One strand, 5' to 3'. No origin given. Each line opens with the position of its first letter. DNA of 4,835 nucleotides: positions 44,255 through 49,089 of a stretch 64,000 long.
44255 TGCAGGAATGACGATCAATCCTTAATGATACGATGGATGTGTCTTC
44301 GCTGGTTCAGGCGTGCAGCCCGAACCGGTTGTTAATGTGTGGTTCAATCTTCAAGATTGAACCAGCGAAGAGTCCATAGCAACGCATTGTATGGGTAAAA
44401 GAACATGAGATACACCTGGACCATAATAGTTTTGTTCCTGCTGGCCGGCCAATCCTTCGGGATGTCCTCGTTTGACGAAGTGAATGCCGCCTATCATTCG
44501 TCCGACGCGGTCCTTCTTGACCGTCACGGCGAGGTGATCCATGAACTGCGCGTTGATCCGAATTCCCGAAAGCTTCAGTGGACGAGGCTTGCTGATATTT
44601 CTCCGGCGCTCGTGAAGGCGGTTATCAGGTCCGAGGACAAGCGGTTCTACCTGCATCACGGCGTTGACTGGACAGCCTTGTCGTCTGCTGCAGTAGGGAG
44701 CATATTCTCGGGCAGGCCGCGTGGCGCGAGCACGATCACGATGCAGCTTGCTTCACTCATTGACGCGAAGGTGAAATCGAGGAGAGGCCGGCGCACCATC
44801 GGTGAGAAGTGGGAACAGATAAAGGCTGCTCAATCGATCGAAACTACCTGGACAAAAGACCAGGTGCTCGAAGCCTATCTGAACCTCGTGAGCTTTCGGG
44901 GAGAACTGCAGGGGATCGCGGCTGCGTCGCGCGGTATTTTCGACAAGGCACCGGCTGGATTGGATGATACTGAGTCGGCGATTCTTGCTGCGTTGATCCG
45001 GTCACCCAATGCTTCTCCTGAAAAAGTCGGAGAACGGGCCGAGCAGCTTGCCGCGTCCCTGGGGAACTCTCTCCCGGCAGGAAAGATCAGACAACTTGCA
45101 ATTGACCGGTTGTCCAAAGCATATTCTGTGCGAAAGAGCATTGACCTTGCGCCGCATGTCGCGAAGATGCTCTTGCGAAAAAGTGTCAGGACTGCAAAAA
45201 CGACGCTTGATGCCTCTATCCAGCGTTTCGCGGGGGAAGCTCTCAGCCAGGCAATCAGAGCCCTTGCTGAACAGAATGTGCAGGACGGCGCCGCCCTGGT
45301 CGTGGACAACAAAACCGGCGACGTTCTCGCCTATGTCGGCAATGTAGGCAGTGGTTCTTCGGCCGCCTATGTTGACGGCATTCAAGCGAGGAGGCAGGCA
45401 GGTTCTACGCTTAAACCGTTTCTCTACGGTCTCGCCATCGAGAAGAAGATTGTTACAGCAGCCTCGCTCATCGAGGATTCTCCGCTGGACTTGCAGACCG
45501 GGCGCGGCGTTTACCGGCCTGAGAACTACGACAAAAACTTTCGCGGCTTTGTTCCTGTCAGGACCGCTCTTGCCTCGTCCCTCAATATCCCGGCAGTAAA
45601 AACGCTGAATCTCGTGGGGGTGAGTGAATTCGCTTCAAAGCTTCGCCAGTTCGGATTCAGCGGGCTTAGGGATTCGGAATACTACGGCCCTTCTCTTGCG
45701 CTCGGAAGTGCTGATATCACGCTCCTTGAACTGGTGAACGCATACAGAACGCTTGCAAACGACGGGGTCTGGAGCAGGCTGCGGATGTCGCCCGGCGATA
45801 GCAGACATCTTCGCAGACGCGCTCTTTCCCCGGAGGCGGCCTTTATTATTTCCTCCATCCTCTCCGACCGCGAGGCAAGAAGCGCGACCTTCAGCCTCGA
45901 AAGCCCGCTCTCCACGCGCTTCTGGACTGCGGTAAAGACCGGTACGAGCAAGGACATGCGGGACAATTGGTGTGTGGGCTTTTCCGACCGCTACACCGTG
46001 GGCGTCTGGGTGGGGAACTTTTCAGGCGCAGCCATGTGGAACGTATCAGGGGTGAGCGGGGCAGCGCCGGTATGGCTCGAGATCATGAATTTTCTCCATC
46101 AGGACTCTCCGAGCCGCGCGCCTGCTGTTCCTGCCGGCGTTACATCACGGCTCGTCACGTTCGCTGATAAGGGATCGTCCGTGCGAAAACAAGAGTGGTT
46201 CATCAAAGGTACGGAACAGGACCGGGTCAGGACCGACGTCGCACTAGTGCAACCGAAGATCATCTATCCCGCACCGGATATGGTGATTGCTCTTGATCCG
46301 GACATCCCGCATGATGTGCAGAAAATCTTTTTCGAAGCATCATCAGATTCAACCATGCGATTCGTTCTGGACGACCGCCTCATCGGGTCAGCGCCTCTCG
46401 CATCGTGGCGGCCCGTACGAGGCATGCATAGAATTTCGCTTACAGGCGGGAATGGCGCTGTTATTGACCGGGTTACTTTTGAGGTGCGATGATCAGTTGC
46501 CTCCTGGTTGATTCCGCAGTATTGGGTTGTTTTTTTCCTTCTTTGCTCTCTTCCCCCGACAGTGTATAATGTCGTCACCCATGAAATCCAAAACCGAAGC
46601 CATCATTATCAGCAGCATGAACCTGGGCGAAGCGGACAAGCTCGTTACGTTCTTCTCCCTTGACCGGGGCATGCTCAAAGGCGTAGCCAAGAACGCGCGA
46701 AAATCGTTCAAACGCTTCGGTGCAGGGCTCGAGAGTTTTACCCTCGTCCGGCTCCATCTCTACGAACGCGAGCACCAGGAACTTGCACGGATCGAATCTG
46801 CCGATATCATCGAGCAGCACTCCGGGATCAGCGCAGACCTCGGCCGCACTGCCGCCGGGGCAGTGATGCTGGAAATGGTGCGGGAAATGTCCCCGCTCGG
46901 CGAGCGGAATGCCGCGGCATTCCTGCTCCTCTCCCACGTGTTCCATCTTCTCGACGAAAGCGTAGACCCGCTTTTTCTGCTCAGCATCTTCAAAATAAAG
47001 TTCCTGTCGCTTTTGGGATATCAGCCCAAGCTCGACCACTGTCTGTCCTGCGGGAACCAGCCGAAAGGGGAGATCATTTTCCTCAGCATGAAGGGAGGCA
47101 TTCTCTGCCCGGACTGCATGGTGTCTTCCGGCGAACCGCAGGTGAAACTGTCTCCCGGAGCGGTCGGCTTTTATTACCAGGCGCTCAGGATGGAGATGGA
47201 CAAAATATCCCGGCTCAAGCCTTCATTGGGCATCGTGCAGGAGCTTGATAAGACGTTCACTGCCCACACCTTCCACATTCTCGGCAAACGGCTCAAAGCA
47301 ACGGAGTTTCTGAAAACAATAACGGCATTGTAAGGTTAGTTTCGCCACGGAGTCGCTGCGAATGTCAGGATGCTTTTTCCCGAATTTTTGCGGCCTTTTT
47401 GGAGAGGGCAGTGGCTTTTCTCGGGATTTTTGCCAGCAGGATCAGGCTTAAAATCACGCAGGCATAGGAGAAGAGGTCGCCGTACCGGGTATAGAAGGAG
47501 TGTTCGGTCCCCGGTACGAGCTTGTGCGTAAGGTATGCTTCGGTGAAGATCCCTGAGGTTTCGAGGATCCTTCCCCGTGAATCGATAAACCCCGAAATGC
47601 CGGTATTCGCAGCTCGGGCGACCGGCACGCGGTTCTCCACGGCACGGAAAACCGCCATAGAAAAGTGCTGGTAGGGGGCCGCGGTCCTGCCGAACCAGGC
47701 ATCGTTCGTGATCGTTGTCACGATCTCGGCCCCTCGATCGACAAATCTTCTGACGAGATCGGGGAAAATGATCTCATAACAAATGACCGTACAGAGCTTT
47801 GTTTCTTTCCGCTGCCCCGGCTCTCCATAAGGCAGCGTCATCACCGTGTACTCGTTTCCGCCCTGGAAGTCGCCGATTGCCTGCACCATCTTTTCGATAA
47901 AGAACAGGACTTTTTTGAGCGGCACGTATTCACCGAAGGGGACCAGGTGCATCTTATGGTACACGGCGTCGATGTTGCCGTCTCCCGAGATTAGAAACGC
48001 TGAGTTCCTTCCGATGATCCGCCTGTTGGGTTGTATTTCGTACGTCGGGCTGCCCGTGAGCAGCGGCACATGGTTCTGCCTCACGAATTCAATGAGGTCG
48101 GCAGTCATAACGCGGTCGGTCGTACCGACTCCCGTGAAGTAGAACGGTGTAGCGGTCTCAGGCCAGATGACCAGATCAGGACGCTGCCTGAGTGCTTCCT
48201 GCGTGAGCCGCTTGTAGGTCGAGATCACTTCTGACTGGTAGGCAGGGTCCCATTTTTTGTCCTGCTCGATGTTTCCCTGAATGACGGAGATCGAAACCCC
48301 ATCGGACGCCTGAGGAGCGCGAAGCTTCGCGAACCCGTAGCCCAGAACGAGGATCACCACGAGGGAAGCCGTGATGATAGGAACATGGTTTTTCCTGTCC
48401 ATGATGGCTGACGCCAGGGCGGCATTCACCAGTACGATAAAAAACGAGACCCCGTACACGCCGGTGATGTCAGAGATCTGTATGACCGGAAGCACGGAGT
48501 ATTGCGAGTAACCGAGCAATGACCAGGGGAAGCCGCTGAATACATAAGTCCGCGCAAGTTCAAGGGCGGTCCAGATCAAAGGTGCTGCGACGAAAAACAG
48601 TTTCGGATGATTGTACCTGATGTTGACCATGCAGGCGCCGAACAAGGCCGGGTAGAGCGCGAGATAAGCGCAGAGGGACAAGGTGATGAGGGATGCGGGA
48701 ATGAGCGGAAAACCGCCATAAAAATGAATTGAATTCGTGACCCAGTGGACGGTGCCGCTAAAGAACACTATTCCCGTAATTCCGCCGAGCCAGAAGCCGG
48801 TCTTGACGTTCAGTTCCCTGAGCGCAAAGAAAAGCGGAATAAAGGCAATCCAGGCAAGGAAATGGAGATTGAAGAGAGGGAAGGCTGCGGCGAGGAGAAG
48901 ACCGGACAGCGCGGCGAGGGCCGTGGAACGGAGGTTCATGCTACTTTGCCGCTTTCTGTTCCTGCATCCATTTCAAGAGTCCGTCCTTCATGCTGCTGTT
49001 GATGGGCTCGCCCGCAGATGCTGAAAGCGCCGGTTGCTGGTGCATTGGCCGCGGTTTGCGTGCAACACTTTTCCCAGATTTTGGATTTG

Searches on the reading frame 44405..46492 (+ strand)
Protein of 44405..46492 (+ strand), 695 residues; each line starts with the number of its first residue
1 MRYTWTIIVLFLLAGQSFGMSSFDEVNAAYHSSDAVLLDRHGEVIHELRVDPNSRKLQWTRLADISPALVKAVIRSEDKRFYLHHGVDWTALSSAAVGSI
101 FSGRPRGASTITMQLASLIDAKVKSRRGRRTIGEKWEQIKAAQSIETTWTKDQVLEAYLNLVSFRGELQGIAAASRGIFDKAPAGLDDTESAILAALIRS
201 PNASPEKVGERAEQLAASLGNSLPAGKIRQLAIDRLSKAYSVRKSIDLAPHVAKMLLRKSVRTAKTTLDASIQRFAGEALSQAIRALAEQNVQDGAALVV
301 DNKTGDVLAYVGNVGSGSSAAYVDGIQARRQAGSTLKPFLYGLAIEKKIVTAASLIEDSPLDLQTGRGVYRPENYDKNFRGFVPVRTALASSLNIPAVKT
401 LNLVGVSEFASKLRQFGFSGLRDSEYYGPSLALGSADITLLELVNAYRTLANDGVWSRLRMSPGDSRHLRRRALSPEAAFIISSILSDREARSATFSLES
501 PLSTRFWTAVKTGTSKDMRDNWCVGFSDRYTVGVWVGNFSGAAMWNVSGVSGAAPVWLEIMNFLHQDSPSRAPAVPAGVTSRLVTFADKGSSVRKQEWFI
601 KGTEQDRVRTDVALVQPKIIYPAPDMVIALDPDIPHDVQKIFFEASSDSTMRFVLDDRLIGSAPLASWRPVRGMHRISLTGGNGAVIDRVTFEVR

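Call 39: search_protein_families(library=pfam, max_evalue=0.00001, proteins=[window:44405-46492:+])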
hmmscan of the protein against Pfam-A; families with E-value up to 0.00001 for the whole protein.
window:44405-46492:+ (695 aa): 3 families
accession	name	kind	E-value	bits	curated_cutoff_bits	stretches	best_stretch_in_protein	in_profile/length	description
PF00912.28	Transgly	-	8.3e-45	152.8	27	1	42-213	2-171/178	Transglycosylase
PF00905.27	Transpeptidase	-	1.6e-22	80.5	22.1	1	295-526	1-264/299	Penicillin binding protein transpeptidase domain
PF06832.18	BiPBP_C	-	1.6e-09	38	26.8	1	616-692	11-90/90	Penicillin-Binding Protein C-terminus Family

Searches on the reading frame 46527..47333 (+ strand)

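Call 39: search_protein_families(library=pfam, max_evalue=0.00001, proteins=[window:46527-47333:+])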
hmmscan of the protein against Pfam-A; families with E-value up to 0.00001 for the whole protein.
window:46527-47333:+ (268 aa): 2 families
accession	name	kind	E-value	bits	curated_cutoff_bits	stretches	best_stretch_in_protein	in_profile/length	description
PF02565.21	RecO_C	-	7.1e-23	81.5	22.1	1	104-258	3-155/157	Recombination protein O C terminal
PF11967.14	RecO_N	-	2e-21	76.2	27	1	19-97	1-79/80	Recombination protein O N terminal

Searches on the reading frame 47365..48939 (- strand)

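Call 39: search_protein_families(library=pfam, max_evalue=0.00001, proteins=[window:47365-48939:-])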
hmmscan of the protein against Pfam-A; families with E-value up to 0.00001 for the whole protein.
window:47365-48939:- (524 aa): 2 families
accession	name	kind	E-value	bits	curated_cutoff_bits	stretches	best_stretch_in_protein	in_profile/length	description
PF20154.4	LNT_N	-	9.2e-42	143.4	27.1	1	12-174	1-159/159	Apolipoprotein N-acyltransferase N-terminal domain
PF00795.27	CN_hydrolase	-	2.5e-35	122.5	23.2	1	217-474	2-246/256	Carbon-nitrogen hydrolase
